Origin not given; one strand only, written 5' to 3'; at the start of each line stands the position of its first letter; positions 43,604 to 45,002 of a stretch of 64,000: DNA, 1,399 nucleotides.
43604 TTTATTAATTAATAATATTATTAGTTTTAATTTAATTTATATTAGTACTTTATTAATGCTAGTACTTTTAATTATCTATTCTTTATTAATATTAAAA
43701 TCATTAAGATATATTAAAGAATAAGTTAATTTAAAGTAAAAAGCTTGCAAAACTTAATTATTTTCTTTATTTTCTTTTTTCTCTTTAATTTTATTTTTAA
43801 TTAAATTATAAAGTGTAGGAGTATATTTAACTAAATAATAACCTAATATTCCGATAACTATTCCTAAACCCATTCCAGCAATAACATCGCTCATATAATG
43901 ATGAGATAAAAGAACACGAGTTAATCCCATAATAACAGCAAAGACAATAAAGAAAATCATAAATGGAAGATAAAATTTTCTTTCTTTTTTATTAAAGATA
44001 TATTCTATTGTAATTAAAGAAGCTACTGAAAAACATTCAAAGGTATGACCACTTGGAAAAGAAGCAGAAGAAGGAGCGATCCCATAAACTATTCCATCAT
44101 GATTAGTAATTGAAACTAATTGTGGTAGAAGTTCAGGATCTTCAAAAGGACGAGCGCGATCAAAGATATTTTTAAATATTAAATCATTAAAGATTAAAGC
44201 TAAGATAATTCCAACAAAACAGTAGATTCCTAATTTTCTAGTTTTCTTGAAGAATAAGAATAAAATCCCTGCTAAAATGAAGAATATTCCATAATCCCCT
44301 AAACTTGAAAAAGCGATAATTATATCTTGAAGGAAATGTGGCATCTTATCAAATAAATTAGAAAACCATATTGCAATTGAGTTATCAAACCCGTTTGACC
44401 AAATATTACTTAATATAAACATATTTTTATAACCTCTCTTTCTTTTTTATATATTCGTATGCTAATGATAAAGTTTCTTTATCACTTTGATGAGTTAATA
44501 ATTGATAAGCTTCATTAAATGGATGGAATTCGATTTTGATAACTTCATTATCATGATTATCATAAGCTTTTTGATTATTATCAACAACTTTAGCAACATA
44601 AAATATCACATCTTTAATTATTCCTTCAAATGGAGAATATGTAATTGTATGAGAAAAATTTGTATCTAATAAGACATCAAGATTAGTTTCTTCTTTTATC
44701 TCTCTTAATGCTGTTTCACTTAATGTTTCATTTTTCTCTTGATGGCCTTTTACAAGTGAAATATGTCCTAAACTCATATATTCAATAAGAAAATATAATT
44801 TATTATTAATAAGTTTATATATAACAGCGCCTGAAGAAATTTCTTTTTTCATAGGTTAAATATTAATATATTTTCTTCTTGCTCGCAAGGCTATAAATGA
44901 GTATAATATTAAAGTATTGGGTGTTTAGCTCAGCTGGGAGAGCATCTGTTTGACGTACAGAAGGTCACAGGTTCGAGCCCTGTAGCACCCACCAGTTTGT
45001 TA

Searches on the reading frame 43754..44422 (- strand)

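Call 52: search_protein_families(library=pfam, proteins=[window:43754-44422:-], max_evalue=0.001)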
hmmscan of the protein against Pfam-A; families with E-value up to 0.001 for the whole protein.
window:43754-44422:- (222 aa): 2 families
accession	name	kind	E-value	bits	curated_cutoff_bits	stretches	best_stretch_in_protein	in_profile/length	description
PF01569.27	PAP2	-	1.5e-23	83.4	27.2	1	67-200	4-127/130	PAP2 superfamily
PF14378.12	PAP2_3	-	1.5e-06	28.6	27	1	48-190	43-187/190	PAP2 superfamily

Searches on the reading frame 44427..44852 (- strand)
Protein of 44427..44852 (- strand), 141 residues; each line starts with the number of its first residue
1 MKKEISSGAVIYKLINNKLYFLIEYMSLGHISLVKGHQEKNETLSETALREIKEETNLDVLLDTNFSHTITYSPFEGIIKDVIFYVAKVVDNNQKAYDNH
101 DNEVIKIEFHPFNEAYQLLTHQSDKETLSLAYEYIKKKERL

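Call 52: search_protein_families(library=pfam, proteins=[window:44427-44852:-], max_evalue=0.001)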
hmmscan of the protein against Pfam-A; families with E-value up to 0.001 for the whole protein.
window:44427-44852:- (141 aa): 1 family
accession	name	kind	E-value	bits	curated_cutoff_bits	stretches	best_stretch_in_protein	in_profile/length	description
PF00293.34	NUDIX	-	7.9e-12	45.8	21.1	1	28-125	28-127/134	NUDIX domain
